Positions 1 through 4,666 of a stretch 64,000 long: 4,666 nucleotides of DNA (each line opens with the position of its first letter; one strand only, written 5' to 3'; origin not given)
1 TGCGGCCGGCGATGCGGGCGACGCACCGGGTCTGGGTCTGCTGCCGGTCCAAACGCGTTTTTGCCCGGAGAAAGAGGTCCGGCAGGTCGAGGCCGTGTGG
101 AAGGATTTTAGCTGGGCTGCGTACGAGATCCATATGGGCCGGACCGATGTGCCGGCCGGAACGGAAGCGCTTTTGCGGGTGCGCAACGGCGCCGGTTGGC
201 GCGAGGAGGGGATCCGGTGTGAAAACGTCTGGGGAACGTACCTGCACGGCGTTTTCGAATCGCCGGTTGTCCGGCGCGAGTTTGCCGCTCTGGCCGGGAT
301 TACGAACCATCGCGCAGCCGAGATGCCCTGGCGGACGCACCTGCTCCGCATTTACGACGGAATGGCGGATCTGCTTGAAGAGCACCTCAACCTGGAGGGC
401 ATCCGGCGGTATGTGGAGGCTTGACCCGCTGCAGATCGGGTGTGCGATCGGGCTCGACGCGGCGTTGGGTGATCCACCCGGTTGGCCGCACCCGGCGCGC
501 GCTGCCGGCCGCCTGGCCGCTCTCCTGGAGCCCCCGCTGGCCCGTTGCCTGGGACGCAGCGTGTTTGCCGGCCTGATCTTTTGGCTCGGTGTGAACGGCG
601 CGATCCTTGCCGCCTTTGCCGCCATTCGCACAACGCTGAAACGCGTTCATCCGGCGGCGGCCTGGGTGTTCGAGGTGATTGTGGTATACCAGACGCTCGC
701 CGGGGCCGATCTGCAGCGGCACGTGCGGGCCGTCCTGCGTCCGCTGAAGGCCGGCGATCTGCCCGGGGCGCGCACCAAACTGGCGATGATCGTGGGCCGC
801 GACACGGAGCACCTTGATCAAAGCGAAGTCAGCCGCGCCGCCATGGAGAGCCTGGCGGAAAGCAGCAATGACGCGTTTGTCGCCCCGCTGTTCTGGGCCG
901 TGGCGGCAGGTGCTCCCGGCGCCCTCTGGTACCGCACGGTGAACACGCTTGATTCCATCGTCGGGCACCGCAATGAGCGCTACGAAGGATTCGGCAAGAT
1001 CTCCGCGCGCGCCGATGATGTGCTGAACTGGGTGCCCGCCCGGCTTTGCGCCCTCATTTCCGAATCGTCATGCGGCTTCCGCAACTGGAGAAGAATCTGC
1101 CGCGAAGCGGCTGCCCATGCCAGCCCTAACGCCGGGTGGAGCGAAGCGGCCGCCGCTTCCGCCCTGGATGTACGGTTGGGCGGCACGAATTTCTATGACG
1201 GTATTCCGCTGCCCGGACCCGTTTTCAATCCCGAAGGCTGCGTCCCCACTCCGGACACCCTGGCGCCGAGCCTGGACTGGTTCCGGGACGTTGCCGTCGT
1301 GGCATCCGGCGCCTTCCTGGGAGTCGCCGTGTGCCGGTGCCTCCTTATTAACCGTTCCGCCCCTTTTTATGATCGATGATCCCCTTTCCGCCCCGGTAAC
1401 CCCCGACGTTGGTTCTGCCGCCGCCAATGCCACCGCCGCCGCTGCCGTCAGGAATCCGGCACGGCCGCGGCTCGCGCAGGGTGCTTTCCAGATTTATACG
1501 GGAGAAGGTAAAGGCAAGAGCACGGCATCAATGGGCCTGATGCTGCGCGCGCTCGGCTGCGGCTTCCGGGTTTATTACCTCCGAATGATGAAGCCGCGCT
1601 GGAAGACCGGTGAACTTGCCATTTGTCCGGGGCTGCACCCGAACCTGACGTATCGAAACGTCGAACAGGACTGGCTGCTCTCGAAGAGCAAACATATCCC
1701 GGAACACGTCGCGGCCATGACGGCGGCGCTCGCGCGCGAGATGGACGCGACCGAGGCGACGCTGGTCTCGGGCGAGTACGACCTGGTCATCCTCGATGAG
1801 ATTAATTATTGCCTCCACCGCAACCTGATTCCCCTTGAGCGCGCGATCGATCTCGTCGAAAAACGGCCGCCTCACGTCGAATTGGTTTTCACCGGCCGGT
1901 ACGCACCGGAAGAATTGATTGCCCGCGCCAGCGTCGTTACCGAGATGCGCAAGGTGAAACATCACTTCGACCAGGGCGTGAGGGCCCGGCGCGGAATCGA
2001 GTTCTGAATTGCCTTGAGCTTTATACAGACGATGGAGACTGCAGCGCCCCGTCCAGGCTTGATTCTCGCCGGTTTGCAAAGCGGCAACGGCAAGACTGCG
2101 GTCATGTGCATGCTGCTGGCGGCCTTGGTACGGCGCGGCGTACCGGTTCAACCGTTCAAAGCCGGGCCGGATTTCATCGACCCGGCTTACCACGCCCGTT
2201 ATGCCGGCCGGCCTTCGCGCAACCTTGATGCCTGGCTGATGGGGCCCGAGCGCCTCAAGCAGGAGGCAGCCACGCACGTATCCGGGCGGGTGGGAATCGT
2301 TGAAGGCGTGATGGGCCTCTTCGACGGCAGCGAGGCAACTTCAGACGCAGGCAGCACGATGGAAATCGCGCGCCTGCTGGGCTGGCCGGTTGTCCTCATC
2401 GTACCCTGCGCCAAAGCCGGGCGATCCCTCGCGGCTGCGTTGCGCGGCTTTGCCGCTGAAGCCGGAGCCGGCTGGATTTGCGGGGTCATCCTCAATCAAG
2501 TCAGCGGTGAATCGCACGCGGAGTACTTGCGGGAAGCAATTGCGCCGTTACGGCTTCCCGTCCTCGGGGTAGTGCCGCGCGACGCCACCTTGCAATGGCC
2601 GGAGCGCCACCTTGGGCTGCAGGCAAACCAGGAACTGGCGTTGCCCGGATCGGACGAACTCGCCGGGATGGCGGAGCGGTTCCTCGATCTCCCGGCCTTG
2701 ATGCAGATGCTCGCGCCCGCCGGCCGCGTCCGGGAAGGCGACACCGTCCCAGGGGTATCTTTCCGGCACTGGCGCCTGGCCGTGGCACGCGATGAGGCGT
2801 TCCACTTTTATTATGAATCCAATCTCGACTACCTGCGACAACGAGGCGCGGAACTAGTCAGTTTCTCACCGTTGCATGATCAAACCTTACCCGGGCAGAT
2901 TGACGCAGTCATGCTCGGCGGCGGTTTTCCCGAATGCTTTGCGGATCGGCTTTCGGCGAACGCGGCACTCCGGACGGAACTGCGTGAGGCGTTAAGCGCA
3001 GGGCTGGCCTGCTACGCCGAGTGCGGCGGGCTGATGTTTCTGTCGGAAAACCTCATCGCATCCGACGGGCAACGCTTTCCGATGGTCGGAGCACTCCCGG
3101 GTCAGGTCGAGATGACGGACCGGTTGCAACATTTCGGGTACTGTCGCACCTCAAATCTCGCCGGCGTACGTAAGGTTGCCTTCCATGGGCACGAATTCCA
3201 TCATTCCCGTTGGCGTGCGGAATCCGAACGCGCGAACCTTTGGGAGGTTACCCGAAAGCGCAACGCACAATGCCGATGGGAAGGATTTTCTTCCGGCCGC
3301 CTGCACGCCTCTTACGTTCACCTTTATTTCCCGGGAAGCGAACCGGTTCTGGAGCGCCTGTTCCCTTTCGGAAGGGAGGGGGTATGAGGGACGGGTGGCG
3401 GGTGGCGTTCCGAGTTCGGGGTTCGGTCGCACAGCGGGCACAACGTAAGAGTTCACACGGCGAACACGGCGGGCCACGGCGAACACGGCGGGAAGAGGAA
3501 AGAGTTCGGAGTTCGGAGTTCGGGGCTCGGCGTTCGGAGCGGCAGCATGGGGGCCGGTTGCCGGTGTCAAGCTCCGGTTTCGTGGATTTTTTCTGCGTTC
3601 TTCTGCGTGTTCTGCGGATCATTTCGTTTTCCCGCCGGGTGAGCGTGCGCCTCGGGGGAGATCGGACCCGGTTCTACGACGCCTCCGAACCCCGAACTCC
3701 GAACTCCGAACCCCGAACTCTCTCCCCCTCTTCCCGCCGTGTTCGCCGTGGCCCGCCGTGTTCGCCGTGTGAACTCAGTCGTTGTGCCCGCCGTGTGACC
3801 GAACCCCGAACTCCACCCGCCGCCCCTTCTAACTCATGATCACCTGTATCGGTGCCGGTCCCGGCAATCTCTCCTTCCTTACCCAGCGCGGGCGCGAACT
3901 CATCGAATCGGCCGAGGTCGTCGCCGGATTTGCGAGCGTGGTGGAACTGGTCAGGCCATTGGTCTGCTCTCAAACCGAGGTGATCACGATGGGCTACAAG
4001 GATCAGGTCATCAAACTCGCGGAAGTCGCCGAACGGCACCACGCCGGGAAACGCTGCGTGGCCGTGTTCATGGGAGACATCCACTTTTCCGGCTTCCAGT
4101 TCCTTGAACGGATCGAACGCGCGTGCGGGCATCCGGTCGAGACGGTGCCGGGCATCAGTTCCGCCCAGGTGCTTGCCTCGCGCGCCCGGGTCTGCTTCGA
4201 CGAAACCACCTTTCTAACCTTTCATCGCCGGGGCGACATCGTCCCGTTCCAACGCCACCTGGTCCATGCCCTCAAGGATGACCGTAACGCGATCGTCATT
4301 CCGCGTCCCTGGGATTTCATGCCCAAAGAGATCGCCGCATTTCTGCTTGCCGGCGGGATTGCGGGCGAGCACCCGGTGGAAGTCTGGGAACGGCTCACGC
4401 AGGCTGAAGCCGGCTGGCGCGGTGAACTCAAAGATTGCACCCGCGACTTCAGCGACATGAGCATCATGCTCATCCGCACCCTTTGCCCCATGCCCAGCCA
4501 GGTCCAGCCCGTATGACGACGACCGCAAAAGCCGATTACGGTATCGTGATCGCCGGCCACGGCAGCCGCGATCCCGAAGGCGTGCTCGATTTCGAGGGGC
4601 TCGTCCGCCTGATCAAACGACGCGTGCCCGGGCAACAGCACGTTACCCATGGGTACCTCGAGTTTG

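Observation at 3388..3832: A giant hairpin (~150-nt arms) sits inside the otherwise translationally coupled cbi operon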

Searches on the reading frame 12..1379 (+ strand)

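Call 13: search_protein_families(library=pfam, proteins=[window:12-1379:+])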
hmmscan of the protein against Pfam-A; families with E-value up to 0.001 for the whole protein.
window:12-1379:+ (455 aa): 1 family
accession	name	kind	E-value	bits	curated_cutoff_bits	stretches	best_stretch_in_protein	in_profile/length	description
PF03186.18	CobD_Cbib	-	1.6e-89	300.4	34.4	1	144-401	3-259/282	CobD/Cbib protein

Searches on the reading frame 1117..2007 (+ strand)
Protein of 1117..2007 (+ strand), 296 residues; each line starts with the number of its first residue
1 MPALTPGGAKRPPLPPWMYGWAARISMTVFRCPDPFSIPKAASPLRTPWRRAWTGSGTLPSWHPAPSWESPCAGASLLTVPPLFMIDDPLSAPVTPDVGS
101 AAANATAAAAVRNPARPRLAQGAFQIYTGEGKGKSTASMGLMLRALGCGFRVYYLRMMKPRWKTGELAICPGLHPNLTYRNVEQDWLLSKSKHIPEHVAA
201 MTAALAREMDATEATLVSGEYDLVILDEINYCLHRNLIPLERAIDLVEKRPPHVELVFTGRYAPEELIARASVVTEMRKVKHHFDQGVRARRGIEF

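Call 13: search_protein_families(library=pfam, proteins=[window:1117-2007:+])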
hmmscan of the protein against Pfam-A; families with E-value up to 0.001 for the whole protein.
window:1117-2007:+ (296 aa): 1 family
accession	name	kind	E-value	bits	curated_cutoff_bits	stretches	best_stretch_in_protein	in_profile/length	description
PF02572.21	CobA_CobO_BtuR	-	4.6e-53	180.4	25.7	1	121-296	2-172/172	ATP:corrinoid adenosyltransferase BtuR/CobO/CobP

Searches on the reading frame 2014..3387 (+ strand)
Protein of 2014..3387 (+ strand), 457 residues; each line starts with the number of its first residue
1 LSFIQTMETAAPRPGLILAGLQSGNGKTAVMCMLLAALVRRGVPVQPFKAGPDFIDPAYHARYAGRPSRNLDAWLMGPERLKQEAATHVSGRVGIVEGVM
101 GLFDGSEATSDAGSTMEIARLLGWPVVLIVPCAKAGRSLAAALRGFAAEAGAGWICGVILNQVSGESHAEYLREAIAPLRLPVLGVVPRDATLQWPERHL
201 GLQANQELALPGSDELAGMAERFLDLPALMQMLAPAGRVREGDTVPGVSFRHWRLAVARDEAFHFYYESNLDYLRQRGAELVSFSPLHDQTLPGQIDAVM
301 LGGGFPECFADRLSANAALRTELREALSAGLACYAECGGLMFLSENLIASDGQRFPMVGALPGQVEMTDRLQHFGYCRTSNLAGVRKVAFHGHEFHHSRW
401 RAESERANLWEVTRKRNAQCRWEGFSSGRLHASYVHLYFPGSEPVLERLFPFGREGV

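Call 13: search_protein_families(library=pfam, proteins=[window:2014-3387:+])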
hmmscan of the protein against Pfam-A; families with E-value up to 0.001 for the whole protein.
window:2014-3387:+ (457 aa): 3 families
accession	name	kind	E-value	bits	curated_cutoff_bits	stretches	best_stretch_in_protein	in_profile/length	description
PF07685.20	GATase_3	-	9.2e-39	133.5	27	1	255-441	2-193/196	CobB/CobQ-like glutamine amidotransferase domain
PF01656.29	CbiA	-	3.2e-14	53.4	25.4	1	17-200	2-123/125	CobQ/CobB/MinD/ParA nucleotide binding domain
PF13500.12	AAA_26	-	2.6e-08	34.4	27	1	95-196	103-197/198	AAA domain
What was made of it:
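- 2014..3387 (+): cbiA/cobB-type cobyrinate a,c-diamide synthase. The stop codon is TGA 3385-3387. L196 gene calls place the start at window 2032. Pfam CbiA + GATase_3 (call 13).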

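Call 16: find_related_loci(query=window:2014-3387:+, collection=genome_contigs, flank=10000)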
Query window:2014-3387:+ (457 aa) in genome_contigs; peptide patterns used: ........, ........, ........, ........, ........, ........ (x = any residue, [..] = any of these).
600 stretches matched a pattern (row limit reached: there are more); 599 encode a relative of the query (tblastn E <= 1e-3); the best 80 are kept; 80 distinct loci.
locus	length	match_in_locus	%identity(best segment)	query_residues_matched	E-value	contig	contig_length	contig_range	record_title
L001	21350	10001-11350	57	4-450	1e-168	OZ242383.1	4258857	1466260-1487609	MAG: bacterium isolate f65e47f9-4bf7-4a54-ade9-3bd2c102e67f genome assembly, chromosome: 1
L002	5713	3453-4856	41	2-439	1e-103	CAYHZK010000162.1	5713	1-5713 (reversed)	MAG TPA_asm: uncultured Planctomycetales bacterium isolate ERP119705_co15_651 genome assembly, contig: NODE_18553_length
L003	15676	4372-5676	42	14-439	1e-101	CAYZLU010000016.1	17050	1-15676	MAG TPA_asm: uncultured Planctomycetales bacterium isolate binchicken_co241_372 genome assembly, contig: NODE_3243_lengt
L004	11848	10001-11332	43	14-450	5e-100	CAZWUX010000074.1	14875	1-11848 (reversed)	MAG TPA_asm: uncultured Anaerolineae bacterium isolate SRP214966_co2_211 genome assembly, contig: NODE_6386_length_14875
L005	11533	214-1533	46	14-442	3e-99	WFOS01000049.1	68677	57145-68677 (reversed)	MAG: Ardenticatena sp. isolate S012_161 k151_262467, whole genome shotgun sequence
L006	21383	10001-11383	40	14-450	9e-98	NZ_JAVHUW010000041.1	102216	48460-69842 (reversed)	Candidatus Desulfosporosinus nitrosoreducens strain PR k141_3718, whole genome shotgun sequence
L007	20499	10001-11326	45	15-450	2e-96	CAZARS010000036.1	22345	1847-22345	MAG TPA_asm: uncultured Desulfobacca sp. isolate binchicken_co135_197 genome assembly, contig: NODE_3979_length_22345_co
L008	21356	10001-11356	40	16-455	2e-95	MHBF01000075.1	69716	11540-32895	MAG: Lentisphaerae bacterium GWF2_44_16 gwf2_scaffold_2364, whole genome shotgun sequence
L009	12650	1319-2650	41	15-450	2e-95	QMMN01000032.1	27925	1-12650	MAG: Deltaproteobacteria bacterium isolate B60_G16 B60_Guay16_scaffold_00595, whole genome shotgun sequence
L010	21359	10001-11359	42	15-456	3e-95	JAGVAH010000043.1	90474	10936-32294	MAG: Syntrophobacterales bacterium isolate DeMMO6_13 c_000000022473, whole genome shotgun sequence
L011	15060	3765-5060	44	15-439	3e-94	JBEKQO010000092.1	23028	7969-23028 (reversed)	MAG: Terriglobia bacterium isolate SPRUCE 48 SPRUCE_48_92, whole genome shotgun sequence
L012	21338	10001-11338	40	16-450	6e-94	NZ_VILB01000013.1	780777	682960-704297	Anabaena sp. UHCC 0187 scaffold13_cov2, whole genome shotgun sequence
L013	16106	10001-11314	58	9-446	1e-159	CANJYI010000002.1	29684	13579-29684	MAG: Chthoniobacteraceae bacterium isolate RH-23may17-999 genome assembly, contig: RH-23may17-C11013, whole genome shotg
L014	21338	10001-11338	39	16-450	3e-93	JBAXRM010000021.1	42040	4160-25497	MAG: Nostocales cyanobacterium ELA583 MAG583_21, whole genome shotgun sequence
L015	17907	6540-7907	39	4-450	3e-93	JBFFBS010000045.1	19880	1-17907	MAG: Syntrophobacteria bacterium isolate Mix_mud12.2021.10.10 k141_394257_length_19880_cov_18.7948, whole genome shotgun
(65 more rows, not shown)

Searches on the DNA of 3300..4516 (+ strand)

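Call 43: search_rna_families(source=window, start=3300, end=3900, threshold=evalue, max_evalue=10)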
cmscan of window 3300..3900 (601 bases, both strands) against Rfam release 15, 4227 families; matches with E-value up to 10: 4.
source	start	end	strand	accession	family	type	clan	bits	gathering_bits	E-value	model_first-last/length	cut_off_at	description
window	3504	3718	-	RF04159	MIR1437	Gene; miRNA;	-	24.1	168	0.079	1-192/192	no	MIR1437 microRNA precursor family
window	3320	3381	+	RF03331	mir-247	Gene; miRNA;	-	16.8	70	0.95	1-89/89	no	mir-247 microRNA precursor family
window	3456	3750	-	RF02400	Hsp83_3_UTR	Cis-reg;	-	15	90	0.043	183-420/470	no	Heat shock protein 83 3' UTR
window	3437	3784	+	RF02400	Hsp83_3_UTR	Cis-reg;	-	9.8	90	1.8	1-470/470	no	Heat shock protein 83 3' UTR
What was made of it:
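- On Any Rfam RNA family: At E <= 10, only chance hairpin matches to miRNA and UTR models appeared, far below threshold (call 43).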

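Call 86: search_dna_similar(query=window:3388-3835:+, collection=plasmids, mode=distant, max_rows=10)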
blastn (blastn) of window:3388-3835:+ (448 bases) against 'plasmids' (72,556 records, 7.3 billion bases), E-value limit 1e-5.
No match.

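Call 96: search_rna_families(source=L196, start=1, end=10100, threshold=gathering)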
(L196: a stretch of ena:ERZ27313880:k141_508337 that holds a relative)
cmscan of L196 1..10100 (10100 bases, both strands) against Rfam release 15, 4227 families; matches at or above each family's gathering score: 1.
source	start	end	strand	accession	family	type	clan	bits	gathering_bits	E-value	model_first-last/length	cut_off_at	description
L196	716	930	+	RF00174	Cobalamin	Cis-reg; riboswitch;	CL00101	63.4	31.5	4e-14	1-189/189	no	Cobalamin riboswitch aptamer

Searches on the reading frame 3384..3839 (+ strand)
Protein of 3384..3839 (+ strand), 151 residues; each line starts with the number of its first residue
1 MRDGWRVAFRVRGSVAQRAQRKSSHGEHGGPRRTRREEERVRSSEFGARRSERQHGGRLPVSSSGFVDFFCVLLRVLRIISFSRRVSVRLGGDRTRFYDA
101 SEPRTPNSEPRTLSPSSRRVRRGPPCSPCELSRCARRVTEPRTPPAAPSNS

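Call 70: search_protein_families(library=ncbifam, proteins=[window:3384-3839:+], max_evalue=0.01)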
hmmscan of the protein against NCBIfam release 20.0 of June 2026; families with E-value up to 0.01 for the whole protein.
window:3384-3839:+ (151 aa): 0 families
